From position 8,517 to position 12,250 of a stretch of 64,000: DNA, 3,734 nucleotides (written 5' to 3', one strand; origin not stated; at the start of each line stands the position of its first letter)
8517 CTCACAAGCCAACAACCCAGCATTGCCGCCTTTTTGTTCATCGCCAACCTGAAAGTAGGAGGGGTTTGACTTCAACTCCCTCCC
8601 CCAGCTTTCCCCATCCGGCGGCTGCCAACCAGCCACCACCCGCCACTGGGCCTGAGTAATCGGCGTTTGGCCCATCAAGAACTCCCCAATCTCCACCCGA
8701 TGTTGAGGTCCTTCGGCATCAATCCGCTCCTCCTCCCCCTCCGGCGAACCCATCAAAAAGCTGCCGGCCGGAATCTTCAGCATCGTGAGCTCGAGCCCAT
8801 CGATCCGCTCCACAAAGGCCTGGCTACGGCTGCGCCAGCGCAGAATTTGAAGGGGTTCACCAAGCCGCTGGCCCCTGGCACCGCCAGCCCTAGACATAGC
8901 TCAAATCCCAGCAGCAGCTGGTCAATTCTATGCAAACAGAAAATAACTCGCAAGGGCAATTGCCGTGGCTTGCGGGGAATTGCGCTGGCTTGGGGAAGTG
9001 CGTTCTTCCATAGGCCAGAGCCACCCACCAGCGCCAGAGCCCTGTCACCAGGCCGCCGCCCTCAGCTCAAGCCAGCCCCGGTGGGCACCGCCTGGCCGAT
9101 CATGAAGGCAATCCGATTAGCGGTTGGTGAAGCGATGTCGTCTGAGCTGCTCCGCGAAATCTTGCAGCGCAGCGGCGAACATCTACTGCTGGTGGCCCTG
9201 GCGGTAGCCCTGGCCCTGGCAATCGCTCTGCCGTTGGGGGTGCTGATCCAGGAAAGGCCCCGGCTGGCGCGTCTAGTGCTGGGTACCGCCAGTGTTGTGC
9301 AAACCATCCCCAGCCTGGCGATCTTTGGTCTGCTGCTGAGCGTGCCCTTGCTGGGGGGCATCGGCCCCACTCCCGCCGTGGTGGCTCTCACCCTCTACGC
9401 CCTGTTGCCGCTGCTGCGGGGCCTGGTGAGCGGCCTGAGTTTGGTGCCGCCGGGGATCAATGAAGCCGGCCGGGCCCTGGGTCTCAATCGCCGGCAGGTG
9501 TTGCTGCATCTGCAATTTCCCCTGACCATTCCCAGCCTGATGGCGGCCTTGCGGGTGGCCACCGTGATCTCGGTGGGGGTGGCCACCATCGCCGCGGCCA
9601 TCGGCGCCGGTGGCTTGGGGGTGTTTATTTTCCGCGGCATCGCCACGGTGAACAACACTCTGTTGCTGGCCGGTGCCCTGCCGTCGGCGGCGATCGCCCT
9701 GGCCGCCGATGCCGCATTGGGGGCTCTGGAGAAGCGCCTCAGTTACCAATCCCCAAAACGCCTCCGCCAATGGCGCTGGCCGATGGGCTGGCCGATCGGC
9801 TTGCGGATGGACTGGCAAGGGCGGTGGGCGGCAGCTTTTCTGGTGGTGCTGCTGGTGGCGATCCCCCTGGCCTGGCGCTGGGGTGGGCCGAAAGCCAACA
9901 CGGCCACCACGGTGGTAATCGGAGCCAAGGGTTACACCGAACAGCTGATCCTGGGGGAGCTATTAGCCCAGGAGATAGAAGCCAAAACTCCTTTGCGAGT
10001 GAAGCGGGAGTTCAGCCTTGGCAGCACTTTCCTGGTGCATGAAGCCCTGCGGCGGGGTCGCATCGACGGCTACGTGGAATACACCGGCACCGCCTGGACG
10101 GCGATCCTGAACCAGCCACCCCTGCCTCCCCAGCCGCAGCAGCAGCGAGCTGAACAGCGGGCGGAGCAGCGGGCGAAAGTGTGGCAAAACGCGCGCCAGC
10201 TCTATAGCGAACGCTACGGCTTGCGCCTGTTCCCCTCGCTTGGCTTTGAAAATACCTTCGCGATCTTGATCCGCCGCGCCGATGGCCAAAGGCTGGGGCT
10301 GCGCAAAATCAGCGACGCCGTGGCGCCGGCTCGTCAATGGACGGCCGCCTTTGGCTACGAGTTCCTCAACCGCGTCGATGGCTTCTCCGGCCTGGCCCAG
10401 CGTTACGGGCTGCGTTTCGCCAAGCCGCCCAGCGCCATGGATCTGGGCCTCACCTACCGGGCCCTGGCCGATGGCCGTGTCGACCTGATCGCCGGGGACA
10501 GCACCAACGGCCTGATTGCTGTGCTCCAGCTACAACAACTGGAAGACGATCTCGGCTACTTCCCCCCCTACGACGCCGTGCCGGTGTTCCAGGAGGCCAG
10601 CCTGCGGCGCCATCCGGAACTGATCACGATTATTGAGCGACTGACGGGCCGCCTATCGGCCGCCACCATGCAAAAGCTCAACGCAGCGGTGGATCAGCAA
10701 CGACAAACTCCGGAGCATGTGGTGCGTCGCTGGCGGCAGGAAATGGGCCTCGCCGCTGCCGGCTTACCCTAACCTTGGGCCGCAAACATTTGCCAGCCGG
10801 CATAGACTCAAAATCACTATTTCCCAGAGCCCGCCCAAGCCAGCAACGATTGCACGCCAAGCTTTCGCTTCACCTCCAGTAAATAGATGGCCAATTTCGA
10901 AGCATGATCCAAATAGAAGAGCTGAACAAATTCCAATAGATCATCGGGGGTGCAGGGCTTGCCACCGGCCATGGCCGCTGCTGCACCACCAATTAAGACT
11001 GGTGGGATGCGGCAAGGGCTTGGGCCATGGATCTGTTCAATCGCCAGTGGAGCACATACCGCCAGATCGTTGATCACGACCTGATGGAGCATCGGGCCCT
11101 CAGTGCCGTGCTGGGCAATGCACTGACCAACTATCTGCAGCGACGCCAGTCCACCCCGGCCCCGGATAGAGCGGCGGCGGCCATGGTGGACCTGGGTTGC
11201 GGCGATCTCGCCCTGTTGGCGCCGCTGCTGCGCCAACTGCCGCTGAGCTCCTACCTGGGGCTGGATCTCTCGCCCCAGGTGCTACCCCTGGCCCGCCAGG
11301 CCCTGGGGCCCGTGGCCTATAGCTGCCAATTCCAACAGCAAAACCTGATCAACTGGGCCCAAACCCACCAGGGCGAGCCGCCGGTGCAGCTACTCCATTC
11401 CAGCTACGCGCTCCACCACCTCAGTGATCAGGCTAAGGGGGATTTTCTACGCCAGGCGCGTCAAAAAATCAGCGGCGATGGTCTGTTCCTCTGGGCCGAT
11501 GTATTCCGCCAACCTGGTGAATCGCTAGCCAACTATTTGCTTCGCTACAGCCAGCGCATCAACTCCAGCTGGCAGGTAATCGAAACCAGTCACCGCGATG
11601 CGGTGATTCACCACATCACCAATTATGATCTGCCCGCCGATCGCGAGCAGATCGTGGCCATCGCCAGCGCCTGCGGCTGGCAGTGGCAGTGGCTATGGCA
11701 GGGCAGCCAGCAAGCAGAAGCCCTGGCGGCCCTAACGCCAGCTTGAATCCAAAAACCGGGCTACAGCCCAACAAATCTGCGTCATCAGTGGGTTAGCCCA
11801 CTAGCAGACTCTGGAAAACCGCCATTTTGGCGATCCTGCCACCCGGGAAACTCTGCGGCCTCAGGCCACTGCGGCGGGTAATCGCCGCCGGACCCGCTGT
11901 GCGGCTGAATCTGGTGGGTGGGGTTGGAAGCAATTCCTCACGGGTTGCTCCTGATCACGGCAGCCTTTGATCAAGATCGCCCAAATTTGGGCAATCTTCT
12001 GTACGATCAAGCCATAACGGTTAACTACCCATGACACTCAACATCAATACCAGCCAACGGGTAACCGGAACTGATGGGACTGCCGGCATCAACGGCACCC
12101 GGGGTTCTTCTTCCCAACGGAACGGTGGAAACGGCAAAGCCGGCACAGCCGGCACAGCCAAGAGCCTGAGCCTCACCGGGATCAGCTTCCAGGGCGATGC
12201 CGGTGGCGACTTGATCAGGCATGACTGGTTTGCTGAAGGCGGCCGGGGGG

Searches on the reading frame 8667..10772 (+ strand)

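Call 9: search_protein_families(library=pfam, proteins=[window:8667-10772:+])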
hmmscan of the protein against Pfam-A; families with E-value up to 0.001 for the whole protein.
window:8667-10772:+ (701 aa): 2 families
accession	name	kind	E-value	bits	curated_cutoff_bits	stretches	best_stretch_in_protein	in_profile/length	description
PF04069.17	OpuAC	-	1.6e-48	166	21.2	1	415-691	2-256/257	Substrate binding domain of ABC-type glycine betaine transport system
PF00528.27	BPD_transp_1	-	1.5e-17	64.3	26.4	1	188-359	2-183/184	Binding-protein-dependent transport system inner membrane component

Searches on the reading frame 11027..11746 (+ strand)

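Call 9: search_protein_families(library=pfam, proteins=[window:11027-11746:+])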
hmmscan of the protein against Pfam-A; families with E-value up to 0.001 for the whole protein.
window:11027-11746:+ (239 aa): 5 families
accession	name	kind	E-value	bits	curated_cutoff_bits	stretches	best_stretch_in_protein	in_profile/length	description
PF08242.18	Methyltransf_12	-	1.6e-10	42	30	1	54-153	1-97/98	Methyltransferase domain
PF13649.12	Methyltransf_25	-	4.9e-09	37.2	27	1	54-147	2-92/97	Methyltransferase domain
PF08241.18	Methyltransf_11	-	7.4e-06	27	21.2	1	54-154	1-93/95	Methyltransferase domain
PF13847.12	Methyltransf_31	-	2.6e-05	24.4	27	1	50-160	4-113/145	Methyltransferase domain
PF10017.15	Methyltransf_33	-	0.0003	20.4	23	1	48-162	60-182/304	Histidine-specific methyltransferase, SAM-dependent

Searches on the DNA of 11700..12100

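Call 16: search_rna_families(source=window, start=11700, end=12100, threshold=evalue, max_evalue=10)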
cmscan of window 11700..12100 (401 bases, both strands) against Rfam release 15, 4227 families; matches with E-value up to 10: 4.
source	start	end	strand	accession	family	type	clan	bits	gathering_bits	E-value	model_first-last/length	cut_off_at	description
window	11827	11895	-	RF01779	AS1726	Gene;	-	18.6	50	1.3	1-78/78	no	AS1726 sRNA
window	11916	11963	+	RF03994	mir-7558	Gene; miRNA;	-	14.7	80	6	1-51/51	no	mir-7558 microRNA precursor family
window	11700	11835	-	RF01867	CC2171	Gene; sRNA;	-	12.5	75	2.1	1-159/159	no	caulobacter sRNA CC2171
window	11801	11828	-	RF02129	GNAS-AS1_3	Gene; lncRNA;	-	10.4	42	9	1-38/38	no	GNAS antisense RNA 1 conserved region 3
